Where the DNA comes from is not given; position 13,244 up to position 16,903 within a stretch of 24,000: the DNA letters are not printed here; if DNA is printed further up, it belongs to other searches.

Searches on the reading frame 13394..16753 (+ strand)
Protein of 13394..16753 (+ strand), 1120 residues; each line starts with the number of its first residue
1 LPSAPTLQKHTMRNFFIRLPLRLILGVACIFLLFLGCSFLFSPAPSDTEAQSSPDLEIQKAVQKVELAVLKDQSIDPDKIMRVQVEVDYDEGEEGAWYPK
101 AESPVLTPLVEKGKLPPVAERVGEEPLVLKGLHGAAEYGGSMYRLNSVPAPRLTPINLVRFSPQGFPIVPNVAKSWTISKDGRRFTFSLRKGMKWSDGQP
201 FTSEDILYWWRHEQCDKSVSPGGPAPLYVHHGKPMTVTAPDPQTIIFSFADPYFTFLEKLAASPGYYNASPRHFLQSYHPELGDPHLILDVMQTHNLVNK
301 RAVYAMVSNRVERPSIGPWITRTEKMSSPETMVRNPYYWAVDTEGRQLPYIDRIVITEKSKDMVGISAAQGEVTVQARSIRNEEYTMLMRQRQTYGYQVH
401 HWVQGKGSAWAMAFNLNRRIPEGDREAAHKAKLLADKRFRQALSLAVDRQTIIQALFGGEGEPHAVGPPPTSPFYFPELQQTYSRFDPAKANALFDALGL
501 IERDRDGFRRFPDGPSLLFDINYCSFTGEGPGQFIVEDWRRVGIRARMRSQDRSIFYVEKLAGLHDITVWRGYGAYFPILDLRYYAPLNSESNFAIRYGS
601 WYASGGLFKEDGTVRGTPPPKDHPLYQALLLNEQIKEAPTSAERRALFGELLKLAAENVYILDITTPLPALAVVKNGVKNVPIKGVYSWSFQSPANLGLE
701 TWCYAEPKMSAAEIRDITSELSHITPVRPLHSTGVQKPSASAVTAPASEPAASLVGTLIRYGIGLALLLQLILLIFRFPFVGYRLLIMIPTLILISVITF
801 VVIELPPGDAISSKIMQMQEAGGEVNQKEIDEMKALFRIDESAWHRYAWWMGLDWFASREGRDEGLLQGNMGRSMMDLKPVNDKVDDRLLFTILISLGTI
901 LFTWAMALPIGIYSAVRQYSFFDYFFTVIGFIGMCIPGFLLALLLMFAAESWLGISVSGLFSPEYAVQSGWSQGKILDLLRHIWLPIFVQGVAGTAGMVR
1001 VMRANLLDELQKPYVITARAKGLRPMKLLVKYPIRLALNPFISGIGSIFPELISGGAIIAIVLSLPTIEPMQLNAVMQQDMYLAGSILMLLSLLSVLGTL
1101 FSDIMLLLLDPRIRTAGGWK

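Call 10: search_protein_families(library=pfam, proteins=[window:13394-16753:+], max_evalue=0.001)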
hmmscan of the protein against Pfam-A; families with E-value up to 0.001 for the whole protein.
window:13394-16753:+ (1120 aa): 2 families
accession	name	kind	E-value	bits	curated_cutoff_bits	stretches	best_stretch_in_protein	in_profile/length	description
PF00496.27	SBP_bac_5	-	6.7e-55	187.1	32.4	1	168-578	2-352/368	Bacterial extracellular solute-binding proteins, family 5 Middle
PF00528.27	BPD_transp_1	-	9.1e-25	87.9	26.4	1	907-1114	1-183/184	Binding-protein-dependent transport system inner membrane component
